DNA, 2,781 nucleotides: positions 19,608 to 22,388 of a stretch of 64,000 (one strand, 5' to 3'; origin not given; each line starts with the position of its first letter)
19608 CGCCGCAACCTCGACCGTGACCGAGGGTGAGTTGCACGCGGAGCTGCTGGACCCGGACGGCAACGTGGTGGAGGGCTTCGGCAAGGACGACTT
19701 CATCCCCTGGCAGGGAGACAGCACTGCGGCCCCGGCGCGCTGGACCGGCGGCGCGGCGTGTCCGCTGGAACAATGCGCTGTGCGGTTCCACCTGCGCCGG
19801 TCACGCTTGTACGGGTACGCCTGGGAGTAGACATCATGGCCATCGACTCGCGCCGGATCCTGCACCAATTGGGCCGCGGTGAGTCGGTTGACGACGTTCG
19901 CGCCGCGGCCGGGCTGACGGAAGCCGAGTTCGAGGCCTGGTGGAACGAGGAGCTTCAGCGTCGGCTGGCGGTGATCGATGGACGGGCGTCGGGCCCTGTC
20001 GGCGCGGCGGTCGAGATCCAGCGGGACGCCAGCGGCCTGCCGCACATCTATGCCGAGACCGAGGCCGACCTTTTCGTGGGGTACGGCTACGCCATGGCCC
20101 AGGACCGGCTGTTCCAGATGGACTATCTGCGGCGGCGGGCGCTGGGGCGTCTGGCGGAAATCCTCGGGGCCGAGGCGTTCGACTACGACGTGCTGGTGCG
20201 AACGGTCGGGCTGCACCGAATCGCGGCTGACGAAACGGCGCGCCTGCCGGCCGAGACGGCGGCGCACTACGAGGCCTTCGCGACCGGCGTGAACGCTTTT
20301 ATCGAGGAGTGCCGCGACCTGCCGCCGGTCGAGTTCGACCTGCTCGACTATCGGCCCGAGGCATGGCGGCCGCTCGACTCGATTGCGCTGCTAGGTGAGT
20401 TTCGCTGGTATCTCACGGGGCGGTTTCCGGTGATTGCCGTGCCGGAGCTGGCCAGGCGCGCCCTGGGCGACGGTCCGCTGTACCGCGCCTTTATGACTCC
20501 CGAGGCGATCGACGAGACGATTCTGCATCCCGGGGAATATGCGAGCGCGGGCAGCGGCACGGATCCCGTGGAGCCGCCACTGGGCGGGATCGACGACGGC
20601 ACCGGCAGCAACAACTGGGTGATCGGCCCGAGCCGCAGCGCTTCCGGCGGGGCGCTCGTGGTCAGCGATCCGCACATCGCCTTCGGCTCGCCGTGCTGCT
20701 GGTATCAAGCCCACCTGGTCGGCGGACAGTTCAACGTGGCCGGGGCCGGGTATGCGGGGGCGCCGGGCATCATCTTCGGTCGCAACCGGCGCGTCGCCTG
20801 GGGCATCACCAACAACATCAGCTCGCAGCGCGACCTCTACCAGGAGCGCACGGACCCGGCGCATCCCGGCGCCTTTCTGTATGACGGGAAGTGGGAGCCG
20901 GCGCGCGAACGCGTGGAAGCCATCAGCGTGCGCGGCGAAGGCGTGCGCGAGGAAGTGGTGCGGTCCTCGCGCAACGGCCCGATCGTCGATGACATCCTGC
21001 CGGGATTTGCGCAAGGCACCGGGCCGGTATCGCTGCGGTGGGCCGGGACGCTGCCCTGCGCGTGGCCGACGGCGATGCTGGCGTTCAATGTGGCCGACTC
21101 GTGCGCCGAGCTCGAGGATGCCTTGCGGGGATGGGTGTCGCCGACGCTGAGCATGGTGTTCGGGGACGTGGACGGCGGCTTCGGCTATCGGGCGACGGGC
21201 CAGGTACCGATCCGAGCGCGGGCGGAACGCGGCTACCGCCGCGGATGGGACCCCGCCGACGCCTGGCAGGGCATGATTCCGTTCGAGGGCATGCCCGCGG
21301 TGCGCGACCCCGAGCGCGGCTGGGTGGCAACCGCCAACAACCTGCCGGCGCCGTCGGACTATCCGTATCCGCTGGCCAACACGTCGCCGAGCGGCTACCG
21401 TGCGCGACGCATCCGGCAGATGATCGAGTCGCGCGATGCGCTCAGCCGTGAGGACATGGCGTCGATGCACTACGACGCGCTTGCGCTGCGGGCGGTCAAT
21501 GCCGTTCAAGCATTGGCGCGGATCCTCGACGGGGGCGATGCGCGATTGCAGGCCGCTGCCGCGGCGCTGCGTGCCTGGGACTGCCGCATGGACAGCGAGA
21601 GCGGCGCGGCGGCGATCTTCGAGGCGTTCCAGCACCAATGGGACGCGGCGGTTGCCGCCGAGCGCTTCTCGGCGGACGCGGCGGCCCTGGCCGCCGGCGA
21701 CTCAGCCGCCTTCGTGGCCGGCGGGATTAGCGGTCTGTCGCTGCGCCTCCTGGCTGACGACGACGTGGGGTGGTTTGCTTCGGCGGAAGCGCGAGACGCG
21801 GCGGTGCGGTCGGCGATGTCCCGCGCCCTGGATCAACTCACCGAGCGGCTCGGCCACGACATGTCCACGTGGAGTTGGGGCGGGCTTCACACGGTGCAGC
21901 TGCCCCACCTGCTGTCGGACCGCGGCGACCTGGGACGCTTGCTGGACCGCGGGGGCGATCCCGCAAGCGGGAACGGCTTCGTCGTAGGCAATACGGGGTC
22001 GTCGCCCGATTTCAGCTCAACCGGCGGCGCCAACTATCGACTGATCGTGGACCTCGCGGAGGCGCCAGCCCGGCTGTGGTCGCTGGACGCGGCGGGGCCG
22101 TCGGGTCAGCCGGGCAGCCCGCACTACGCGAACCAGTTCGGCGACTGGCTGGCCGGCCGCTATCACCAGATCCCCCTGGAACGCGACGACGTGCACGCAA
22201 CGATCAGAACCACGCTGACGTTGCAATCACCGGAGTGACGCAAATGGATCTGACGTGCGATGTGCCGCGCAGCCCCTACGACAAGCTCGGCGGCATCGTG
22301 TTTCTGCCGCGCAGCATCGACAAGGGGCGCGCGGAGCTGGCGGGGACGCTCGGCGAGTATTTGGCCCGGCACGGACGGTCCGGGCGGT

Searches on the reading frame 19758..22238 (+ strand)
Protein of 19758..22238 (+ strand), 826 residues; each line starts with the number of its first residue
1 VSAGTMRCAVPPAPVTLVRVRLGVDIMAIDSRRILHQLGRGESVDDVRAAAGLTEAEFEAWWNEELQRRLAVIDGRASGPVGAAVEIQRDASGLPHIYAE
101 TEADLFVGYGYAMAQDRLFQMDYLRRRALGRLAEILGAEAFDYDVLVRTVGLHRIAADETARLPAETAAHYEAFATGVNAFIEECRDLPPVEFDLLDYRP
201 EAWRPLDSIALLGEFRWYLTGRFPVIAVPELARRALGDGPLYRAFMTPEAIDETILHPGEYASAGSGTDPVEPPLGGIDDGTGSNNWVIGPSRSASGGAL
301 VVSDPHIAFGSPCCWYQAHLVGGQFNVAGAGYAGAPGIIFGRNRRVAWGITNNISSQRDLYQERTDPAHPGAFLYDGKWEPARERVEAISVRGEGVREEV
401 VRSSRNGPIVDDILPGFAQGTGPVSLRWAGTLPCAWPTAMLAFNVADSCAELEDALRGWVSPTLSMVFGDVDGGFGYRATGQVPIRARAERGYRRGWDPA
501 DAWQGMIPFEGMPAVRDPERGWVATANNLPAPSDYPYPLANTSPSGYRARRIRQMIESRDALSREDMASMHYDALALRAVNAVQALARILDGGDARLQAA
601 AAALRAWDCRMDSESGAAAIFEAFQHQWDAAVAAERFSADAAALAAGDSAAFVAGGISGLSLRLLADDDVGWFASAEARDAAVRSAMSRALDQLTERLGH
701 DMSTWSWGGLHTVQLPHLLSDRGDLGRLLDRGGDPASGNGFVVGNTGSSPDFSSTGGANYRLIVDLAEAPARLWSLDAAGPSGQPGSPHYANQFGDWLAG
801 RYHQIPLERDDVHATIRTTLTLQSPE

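Call 20: search_protein_families(library=pfam, proteins=[window:19758-22238:+], max_evalue=0.01)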
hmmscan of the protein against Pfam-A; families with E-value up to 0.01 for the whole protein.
window:19758-22238:+ (826 aa): 1 family
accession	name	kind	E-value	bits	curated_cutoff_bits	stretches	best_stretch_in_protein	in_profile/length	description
PF01804.23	Penicil_amidase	-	4.9e-189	631.1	21.3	1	85-813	2-674/675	Penicillin amidase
